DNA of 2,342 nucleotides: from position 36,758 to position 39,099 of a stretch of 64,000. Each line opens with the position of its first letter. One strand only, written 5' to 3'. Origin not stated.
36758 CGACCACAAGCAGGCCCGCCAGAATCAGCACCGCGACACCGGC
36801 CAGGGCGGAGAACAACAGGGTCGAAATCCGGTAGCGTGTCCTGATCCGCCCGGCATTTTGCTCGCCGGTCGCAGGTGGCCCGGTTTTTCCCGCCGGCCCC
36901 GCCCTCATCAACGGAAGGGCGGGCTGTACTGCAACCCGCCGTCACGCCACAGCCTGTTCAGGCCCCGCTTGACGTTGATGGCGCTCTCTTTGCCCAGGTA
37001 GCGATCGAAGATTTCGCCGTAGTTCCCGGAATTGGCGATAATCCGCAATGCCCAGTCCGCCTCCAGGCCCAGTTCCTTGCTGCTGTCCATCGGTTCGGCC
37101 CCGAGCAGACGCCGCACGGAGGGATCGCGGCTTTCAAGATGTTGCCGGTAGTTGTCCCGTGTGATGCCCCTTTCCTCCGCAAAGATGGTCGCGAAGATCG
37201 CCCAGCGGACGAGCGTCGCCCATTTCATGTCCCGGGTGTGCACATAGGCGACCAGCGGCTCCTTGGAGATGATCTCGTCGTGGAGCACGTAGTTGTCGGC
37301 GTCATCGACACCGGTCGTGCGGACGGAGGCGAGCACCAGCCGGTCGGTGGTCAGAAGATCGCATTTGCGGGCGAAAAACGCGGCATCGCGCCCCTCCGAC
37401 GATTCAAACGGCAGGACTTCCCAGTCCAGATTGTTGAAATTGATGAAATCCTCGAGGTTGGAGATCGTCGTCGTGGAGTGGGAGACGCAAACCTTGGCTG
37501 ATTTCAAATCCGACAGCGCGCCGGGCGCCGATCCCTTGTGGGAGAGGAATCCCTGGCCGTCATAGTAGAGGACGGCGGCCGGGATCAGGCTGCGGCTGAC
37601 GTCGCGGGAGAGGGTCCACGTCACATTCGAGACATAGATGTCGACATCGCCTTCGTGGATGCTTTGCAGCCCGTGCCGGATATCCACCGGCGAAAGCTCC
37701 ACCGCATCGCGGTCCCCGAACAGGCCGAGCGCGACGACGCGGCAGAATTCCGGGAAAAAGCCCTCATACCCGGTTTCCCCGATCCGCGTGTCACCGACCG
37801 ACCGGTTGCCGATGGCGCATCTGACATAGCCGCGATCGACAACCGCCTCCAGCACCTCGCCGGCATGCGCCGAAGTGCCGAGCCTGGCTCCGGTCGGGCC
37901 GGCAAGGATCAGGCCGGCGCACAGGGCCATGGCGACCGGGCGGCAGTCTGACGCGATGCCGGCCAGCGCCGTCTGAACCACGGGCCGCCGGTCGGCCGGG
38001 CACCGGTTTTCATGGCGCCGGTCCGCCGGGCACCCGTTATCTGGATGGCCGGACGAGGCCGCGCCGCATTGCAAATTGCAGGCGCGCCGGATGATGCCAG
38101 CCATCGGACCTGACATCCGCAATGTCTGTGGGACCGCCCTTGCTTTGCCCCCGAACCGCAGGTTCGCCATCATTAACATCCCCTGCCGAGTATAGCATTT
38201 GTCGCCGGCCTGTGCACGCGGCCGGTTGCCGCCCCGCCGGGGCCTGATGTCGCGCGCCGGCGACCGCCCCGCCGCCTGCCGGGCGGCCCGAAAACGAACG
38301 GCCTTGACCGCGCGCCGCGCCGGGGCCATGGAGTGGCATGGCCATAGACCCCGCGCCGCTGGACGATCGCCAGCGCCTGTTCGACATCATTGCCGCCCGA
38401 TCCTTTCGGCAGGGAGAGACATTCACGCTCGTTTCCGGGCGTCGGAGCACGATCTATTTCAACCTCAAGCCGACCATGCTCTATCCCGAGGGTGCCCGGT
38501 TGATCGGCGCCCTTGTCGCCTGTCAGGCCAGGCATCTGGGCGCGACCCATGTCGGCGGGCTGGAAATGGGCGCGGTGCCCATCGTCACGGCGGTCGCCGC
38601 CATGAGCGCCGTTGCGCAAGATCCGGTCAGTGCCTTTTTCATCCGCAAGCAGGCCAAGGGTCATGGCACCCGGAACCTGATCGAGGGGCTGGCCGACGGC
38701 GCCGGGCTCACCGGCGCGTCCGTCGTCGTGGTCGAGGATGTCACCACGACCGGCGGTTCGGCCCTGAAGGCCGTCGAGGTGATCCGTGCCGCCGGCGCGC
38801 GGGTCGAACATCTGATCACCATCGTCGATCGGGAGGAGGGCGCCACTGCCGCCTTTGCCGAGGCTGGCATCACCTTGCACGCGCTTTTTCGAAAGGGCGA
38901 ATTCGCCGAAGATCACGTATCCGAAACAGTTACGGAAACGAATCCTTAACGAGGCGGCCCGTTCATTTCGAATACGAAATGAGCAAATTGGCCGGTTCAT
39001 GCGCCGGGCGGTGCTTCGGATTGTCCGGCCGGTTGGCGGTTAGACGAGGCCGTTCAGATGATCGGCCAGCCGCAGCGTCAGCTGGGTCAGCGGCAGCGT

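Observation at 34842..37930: Orphan amino-acid-binding protein translationally coupled to a membrane adenylate cyclase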

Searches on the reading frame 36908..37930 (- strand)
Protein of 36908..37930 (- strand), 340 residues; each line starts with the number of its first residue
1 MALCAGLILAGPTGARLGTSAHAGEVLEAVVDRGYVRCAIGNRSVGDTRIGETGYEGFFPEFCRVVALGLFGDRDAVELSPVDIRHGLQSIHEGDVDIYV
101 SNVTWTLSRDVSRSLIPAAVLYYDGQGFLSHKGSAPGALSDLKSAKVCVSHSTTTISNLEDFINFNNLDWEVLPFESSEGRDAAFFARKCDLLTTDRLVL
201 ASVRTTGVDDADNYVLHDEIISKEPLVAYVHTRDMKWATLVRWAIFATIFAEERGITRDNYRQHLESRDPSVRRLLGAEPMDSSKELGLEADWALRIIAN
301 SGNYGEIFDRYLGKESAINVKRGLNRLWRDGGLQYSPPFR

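Call 5: search_protein_families(library=pfam, proteins=[window:36908-37930:-], max_evalue=0.01)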
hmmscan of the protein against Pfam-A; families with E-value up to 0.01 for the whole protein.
window:36908-37930:- (340 aa): 1 family
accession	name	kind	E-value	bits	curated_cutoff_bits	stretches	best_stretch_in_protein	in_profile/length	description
PF00497.25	SBP_bac_3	-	1e-05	25.8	26.4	1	54-314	20-132/132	Bacterial extracellular solute-binding proteins, family 3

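Call 6: search_protein_families(library=ncbifam, proteins=[window:36908-37930:-], max_evalue=0.01)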
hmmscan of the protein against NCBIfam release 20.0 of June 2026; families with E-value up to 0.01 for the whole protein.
window:36908-37930:- (340 aa): 2 families
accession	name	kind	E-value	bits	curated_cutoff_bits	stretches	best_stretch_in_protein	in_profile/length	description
TIGR01096.1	3A0103s03R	subfamily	1.1e-21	77.5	256.35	1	55-312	46-250/250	lysine/arginine/ornithine ABC transporter substrate-binding protein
NF008885.0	PRK11917.1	equivalog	0.00015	21.4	373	1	55-201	61-205/259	bifunctional adhesin/ABC transporter aspartate/glutamate-binding protein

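Call 13: find_homologous_proteins(query=window:36908-37930:-, max_evalue=0.001)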
Query window:36908-37930:- (340 aa): 4631 proteins with E <= 0.001 among 8000 candidates; the best 120 are listed.
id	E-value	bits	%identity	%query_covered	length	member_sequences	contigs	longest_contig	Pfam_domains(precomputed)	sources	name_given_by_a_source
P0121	1.4e-227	773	100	100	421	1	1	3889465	-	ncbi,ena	-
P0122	8.0e-174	596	78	100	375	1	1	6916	-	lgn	-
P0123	3.2e-170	584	77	95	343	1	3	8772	-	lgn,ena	-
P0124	4.7e-169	580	78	94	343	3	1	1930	-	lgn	-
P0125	2.0e-168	578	74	100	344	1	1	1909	-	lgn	-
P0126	7.7e-168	576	77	95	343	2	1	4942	-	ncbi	-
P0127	1.7e-167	575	78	94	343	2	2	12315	-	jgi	jgi:general L-amino acid transport system substrate-binding protein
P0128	1.4e-166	572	76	95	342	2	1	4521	-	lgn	-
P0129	2.2e-165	568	74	94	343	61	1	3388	-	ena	-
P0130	2.7e-164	565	75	94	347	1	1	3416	-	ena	-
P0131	2.7e-164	565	73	94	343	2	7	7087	-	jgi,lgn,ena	-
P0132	2.5e-163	561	73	94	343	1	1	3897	-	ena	-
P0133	1.5e-162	559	75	94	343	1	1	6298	-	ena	-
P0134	3.3e-162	558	75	94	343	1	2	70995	-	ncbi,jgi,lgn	-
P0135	5.4e-162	557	73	99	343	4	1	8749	-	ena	-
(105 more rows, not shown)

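Call 24: search_solved_structures(query=window:36908-37930:-, max_evalue=0.001)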
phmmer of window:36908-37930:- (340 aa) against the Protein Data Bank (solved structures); distinct sequences matched with E-value up to 0.001: 5.
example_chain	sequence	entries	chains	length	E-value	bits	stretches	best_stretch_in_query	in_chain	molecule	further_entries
4z9n_A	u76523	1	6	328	2.1e-70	241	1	22-340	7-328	Amino acid ABC transporter, periplasmic amino acid-binding protein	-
2v25_A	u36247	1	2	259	1.2e-05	28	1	26-202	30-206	MAJOR CELL-BINDING FACTOR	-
5eyf_A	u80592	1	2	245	0.00012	24.8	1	50-204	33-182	Glutamate ABC superfamily ATP binding cassette transporter, binding protein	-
6h1u_A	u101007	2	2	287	0.00045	22.9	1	50-162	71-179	Probable glutamine-binding lipoprotein GlnH (GLNBP)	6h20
6h2t_A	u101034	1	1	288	0.00046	22.9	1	50-162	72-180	Probable glutamine-binding lipoprotein GlnH (GLNBP)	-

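Call 37: find_related_loci(query=A2, collection=metagenome_contigs, flank=6000)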
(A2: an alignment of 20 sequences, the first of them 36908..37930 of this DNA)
Query A2 (340 aa) in metagenome_contigs; peptide patterns used: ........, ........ (x = any residue, [..] = any of these).
134 stretches matched a pattern; 53 encode a relative of the query (tblastn E <= 1e-3); 53 distinct loci.
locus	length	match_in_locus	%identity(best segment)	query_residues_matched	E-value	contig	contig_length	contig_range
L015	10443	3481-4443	74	20-340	6e-174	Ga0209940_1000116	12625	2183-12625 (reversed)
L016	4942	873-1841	77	18-340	1e-177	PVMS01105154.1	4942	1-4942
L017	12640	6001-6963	74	20-340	8e-173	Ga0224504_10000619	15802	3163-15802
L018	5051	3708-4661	74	23-340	1e-174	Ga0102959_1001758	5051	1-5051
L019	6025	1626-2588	74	20-340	8e-173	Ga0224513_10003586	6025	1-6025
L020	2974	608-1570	73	20-340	1e-180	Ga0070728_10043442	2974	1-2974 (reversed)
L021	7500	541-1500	75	21-340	3e-169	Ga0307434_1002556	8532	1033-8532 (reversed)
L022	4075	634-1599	73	19-340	4e-174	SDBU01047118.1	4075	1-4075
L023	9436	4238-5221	71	8-340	1e-167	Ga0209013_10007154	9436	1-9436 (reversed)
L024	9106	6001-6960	75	21-340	1e-166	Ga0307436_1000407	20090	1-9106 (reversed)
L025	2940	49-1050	70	1-340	1e-174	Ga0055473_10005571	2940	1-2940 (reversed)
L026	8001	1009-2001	72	1-338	4e-163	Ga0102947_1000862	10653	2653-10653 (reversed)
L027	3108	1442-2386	73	26-340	5e-170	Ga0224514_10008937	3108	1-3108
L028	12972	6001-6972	71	18-340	3e-160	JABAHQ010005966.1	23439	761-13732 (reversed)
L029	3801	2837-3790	68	23-340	3e-164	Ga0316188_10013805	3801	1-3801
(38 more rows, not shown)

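Call 57: search_solved_structures(query=window:36908-37930:-, max_evalue=1e-10, show_alignments=1)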
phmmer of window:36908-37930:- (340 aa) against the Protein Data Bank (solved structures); distinct sequences matched with E-value up to 1e-10: 1.
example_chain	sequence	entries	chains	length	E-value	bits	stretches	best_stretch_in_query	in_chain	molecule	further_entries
4z9n_A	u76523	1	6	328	2.1e-70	241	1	22-340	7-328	Amino acid ABC transporter, periplasmic amino acid-binding protein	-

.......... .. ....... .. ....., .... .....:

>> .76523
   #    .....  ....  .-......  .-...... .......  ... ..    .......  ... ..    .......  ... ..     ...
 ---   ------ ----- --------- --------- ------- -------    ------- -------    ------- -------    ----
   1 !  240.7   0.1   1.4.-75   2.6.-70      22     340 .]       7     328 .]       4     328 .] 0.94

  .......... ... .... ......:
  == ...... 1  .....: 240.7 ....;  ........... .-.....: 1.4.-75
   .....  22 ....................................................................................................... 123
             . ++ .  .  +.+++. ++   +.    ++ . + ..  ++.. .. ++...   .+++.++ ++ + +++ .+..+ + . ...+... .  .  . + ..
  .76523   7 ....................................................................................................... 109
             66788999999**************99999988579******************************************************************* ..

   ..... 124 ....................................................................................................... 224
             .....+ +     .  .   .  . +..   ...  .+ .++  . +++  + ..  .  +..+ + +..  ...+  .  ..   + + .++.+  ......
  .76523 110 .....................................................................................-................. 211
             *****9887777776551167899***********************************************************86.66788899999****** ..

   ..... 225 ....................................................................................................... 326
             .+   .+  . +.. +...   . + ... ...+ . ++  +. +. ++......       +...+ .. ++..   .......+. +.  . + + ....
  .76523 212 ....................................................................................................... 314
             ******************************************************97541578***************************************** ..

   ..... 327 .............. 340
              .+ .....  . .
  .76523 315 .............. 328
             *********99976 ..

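Call 65: search_dna_similar(query=window:36908-37930:-, collection=plasmids, mode=protein, max_rows=15)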
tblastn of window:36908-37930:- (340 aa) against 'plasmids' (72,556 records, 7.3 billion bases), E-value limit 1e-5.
Records with a match: 194; places in all: 247; records where one place covers at least 80% of the query: 189.
Best place of each record, by identity: <60% 194.
By first word of the organism name: Rhizobium 29; Shinella 24; Sinorhizobium 16; Ensifer 15; Azospirillum 10; Paracoccus 9; Microvirga 7; Bosea 6; Phyllobacterium 5; Bradyrhizobium 5; and 43 more.
By predicted mobility (MOB-suite, as given by PLSDB): non-mobilizable 135; conjugative 48; mobilizable 11.
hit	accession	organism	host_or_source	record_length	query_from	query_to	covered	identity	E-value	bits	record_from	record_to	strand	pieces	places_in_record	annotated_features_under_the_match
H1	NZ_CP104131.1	Sinorhizobium sp. K101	Phaseolus vulgaris,cell ...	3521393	3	340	99%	39.2%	3e-70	244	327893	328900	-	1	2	none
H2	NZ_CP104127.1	Sinorhizobium sp. M103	Phaseolus vulgaris,cell ...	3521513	3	340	99%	39.2%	3e-70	244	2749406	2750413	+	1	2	none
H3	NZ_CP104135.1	Sinorhizobium sp. C101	Phaseolus vulgaris,cell ...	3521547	3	340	99%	39.2%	3e-70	244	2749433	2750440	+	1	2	none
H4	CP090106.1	Sinorhizobium meliloti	Medicago,Cell culture,Plant nodule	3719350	3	340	99%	38.9%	2e-70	245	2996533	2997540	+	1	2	amino acid ABC transporter substrate-binding protein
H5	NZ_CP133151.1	Sinorhizobium chiapasense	Acaciella angustissima,cell culture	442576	15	340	96%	40.2%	7e-62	220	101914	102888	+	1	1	amino acid ABC transporter substrate-binding protein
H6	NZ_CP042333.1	Bosea sp. F3-2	soybean,soil sample,rhizosphere soil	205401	21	340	94%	40.8%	7e-70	243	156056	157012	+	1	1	amino acid ABC transporter substrate-binding protein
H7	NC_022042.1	Paracoccus aminophilus JCM 7686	-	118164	5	340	99%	38.8%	1e-67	236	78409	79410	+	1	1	amino acid ABC transporter substrate-binding protein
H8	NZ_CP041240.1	Sinorhizobium mexicanum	Acaciella angustissima,cell culture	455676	15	340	96%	39.6%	5e-61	218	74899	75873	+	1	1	amino acid ABC transporter substrate-binding protein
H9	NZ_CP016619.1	Microvirga ossetica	Vicia alpestris,cell culture,nodules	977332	8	340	98%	38.6%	8e-62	220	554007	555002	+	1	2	amino acid ABC transporter substrate-binding protein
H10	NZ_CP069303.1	Shinella sp. PSBB067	monoisolate,Minnesota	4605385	9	340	98%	38.4%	9e-67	234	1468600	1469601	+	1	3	none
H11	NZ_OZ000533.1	Shinella sp. WSC3-e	-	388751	21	340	94%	39.8%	6e-63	223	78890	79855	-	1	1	amino acid ABC transporter substrate-binding protein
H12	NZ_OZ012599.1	Shinella sp. WSD5-1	-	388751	21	340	94%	39.8%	6e-63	223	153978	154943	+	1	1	amino acid ABC transporter substrate-binding protein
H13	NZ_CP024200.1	Thalassospira marina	-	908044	19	340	95%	39.3%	2e-61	218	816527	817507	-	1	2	amino acid ABC transporter substrate-binding protein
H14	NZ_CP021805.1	Sinorhizobium meliloti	Medicago truncatula,Single Cell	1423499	3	340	99%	37.2%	1e-60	217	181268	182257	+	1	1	none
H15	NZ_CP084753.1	Roseateles sp. XES5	Xenopus laevis,bacterial culture,swab ...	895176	20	340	94%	39.1%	2e-61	219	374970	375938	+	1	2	amino acid ABC transporter substrate-binding protein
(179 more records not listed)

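Call 66: get_annotated_region(hit=H6, flank=5000)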
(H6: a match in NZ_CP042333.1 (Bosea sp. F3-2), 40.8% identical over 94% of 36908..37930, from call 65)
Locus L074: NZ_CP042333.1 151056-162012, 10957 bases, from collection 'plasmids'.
description: Bosea sp. F3-2 plasmid pB32-2, complete sequence
organism: Bosea sp. F3-2 (NCBI taxid 2599640)
taxonomy: Bacteria; Pseudomonadota; Alphaproteobacteria; Hyphomicrobiales; Boseaceae; Bosea; Bosea sp. F3-2
host: -; source: soybean,soil sample,rhizosphere soil; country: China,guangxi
typing (MOB-suite, as given by PLSDB): non-mobilizable
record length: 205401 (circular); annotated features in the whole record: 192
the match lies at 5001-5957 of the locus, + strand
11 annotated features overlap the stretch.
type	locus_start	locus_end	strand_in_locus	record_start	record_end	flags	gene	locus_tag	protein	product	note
CDS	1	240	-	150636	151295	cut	pxpB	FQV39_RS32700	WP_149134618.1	5-oxoprolinase subunit PxpB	GO:0005975 - carbohydrate metabolic process [Evidence IEA]; GO:0008152 - metabolic process [Evidence IEA]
CDS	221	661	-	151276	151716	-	-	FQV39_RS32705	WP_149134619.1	hypothetical protein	-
CDS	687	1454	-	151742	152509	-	-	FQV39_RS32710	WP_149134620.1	5-oxoprolinase subunit PxpA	GO:0005975 - carbohydrate metabolic process [Evidence IEA]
CDS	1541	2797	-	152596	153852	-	-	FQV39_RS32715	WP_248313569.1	MFS transporter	GO:0055085 - transmembrane transport [Evidence IEA]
CDS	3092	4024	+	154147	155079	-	-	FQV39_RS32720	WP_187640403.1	LysR family transcriptional regulator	GO:0006355 - regulation of DNA-templated transcription [Evidence IEA]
CDS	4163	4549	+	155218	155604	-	-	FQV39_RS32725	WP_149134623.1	hypothetical protein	-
CDS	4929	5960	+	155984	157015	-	-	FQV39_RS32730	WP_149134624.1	amino acid ABC transporter substrate-binding protein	-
CDS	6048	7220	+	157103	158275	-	-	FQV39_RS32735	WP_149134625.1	ABC transporter permease subunit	GO:0015837 - amine transport [Evidence IEA]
CDS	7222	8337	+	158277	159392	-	-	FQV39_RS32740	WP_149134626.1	amino acid ABC transporter permease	GO:0006865 - amino acid transport [Evidence IEA]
CDS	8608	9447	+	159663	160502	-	proC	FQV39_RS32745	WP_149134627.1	pyrroline-5-carboxylate reductase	GO:0006561 - proline biosynthetic process [Evidence IEA]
CDS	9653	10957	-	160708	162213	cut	-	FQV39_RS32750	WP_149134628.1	tripartite tricarboxylate transporter permease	-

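Call 67: get_annotated_region(hit=H7, flank=5000)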
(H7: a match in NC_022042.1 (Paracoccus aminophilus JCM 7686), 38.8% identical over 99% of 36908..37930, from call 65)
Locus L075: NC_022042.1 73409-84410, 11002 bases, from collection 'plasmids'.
description: Paracoccus aminophilus JCM 7686 plasmid pAMI1, complete sequence
organism: Paracoccus aminophilus JCM 7686 (NCBI taxid 1367847)
taxonomy: Bacteria; Pseudomonadota; Alphaproteobacteria; Rhodobacterales; Paracoccaceae; Paracoccus; Paracoccus aminophilus; Paracoccus aminophilus JCM 7686
host: -; source: -; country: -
typing (MOB-suite, as given by PLSDB): non-mobilizable; replicon rep_cluster_560
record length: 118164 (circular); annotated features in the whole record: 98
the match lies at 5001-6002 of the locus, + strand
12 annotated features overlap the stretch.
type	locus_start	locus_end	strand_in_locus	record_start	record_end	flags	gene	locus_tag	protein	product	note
CDS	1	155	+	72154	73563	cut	-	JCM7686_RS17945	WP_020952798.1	amidase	-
CDS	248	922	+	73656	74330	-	-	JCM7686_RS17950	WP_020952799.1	GntR family transcriptional regulator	-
CDS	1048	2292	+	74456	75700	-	-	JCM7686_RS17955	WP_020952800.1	aspartate transaminase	-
CDS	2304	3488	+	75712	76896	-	-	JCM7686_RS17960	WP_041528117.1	pyridoxal phosphate-dependent aminotransferase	GO:0009058 - biosynthetic process [Evidence IEA]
CDS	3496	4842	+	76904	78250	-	-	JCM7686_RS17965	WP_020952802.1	amidase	-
CDS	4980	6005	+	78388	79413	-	-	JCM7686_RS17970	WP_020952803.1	amino acid ABC transporter substrate-binding protein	-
CDS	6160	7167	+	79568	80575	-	-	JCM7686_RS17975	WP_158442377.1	ABC transporter permease subunit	GO:0015837 - amine transport [Evidence IEA]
CDS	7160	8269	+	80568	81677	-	-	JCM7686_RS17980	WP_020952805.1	amino acid ABC transporter permease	GO:0006865 - amino acid transport [Evidence IEA]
CDS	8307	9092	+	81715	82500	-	-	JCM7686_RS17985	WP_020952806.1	amino acid ABC transporter ATP-binding protein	-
CDS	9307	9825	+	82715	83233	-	-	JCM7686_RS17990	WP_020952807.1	sigma-70 family RNA polymerase sigma factor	GO:0006352 - DNA-templated transcription initiation [Evidence IEA]; GO:0006355 - regulation of DNA-templated ...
CDS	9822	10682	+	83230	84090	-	-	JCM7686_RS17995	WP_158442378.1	FecR domain-containing protein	-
CDS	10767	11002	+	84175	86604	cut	-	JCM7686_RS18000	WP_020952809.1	TonB-dependent siderophore receptor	GO:0015891 - siderophore transport [Evidence IEA]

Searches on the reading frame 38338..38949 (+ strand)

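Call 9: search_protein_families(library=pfam, proteins=[window:38338-38949:+], max_evalue=0.001)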
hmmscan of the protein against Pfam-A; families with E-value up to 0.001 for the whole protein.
window:38338-38949:+ (203 aa): 1 family
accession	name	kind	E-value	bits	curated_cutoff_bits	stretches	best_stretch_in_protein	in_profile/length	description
PF00156.33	Pribosyltran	-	1.2e-08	34.8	26.3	1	70-169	31-130/158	Phosphoribosyl transferase domain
